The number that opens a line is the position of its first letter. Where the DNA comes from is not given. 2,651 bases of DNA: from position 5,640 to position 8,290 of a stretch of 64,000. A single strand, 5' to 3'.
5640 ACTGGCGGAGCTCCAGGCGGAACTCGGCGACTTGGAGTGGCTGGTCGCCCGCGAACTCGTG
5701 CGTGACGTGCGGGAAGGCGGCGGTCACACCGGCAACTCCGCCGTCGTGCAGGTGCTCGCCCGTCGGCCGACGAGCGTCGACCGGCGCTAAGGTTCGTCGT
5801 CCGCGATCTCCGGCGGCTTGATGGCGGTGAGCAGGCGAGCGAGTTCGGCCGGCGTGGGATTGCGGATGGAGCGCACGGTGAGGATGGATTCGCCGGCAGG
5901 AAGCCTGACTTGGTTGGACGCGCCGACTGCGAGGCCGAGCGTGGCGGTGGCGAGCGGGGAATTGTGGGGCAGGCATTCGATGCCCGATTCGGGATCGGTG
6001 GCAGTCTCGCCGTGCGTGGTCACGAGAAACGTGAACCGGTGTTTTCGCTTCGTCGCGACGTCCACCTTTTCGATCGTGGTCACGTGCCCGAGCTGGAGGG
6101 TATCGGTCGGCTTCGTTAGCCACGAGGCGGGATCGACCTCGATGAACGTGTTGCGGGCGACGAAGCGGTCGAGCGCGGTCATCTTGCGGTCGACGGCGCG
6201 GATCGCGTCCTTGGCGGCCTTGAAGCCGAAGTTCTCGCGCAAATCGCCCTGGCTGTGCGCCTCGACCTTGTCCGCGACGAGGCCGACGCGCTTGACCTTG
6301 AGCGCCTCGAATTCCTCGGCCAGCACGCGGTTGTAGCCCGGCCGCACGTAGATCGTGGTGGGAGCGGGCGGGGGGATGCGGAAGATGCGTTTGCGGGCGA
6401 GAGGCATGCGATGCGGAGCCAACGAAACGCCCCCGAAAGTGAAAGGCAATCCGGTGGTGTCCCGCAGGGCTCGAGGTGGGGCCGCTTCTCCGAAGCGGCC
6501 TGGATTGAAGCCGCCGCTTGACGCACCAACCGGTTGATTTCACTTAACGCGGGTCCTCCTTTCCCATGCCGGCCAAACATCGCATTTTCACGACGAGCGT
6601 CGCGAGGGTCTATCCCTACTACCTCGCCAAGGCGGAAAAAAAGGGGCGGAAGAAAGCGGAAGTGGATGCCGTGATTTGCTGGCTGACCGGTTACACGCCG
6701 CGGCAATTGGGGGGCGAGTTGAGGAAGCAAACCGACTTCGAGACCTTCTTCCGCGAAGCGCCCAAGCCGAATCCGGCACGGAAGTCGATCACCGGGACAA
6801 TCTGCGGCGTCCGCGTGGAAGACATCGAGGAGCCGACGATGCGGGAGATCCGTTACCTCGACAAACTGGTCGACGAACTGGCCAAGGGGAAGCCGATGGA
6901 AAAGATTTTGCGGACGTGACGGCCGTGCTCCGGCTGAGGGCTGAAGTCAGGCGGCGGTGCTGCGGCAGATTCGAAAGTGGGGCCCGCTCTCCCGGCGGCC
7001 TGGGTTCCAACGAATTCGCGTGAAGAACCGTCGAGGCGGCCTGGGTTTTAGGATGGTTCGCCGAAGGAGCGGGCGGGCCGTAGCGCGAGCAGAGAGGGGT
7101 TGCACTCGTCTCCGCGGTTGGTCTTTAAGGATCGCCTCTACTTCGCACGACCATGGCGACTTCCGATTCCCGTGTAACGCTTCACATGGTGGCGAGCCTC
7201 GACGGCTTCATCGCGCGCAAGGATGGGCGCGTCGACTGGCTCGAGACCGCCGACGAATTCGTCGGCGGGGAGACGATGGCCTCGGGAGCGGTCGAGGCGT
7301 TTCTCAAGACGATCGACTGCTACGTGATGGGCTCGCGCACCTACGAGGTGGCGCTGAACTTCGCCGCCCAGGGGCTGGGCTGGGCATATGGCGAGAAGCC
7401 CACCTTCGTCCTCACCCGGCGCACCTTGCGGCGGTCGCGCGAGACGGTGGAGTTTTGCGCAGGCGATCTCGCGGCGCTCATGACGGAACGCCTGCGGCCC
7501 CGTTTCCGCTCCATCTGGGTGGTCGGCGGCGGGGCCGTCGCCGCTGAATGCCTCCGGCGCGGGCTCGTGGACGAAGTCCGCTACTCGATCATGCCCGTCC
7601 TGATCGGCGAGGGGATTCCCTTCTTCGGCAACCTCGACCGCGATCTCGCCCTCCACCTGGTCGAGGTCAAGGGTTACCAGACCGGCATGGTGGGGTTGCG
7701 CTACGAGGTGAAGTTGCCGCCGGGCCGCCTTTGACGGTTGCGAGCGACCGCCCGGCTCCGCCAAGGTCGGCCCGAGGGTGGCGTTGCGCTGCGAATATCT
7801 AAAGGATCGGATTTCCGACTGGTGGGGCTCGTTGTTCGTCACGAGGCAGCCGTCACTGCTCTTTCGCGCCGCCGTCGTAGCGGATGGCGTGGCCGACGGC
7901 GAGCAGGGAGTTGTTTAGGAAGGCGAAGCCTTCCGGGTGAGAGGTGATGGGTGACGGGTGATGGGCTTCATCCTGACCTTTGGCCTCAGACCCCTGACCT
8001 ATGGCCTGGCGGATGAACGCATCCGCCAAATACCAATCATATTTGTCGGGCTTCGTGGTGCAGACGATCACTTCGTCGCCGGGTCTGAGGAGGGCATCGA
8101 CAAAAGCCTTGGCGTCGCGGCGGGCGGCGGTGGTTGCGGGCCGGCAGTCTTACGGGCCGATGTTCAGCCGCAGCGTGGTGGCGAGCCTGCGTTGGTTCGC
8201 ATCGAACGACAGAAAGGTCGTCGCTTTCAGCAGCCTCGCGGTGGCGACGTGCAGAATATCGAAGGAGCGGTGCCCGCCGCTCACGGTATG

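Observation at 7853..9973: VapBC module bracketed by a ~300-bp duplication of the 3' end of a DUF1016_N-thermonuclease fusion gene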

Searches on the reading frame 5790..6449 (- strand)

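Call 78: search_protein_families(library=pfam, proteins=[window:5790-6449:-], max_evalue=0.00001)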
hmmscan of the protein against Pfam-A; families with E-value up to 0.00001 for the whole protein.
window:5790-6449:- (220 aa): 1 family
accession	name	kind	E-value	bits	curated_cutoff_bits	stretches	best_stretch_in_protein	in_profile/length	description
PF03449.20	GreA_GreB_N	-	5.8e-08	33.3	24.5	1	38-98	7-67/71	Transcription elongation factor, N-terminal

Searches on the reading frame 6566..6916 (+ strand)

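Call 27: search_protein_families(library=pfam, proteins=[window:6566-6916:+], max_evalue=0.001)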
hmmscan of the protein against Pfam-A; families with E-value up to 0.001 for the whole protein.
window:6566-6916:+ (117 aa): 1 family
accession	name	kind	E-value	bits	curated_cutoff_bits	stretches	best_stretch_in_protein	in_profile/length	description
PF09966.14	DUF2200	-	8.7e-50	168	22.8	1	6-116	1-111/111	Uncharacterized protein conserved in bacteria (DUF2200)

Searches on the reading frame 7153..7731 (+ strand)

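Call 6: search_protein_families(library=pfam, proteins=[window:7153-7731:+], max_evalue=0.01)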
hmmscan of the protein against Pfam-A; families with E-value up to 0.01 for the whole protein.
window:7153-7731:+ (193 aa): 1 family
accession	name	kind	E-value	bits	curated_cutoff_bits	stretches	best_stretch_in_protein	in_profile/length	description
PF01872.23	RibD_C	-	5.3e-16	59.4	24.1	1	82-180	95-196/197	RibD C-terminal domain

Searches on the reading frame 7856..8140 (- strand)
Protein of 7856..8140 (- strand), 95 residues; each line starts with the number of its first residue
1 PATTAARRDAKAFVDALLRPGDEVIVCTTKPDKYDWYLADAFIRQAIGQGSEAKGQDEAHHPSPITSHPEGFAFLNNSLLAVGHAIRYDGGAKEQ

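Call 6: search_protein_families(library=pfam, proteins=[window:7856-8140:-], max_evalue=0.01)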
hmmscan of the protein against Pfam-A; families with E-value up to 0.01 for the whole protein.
window:7856-8140:- (95 aa): 0 families
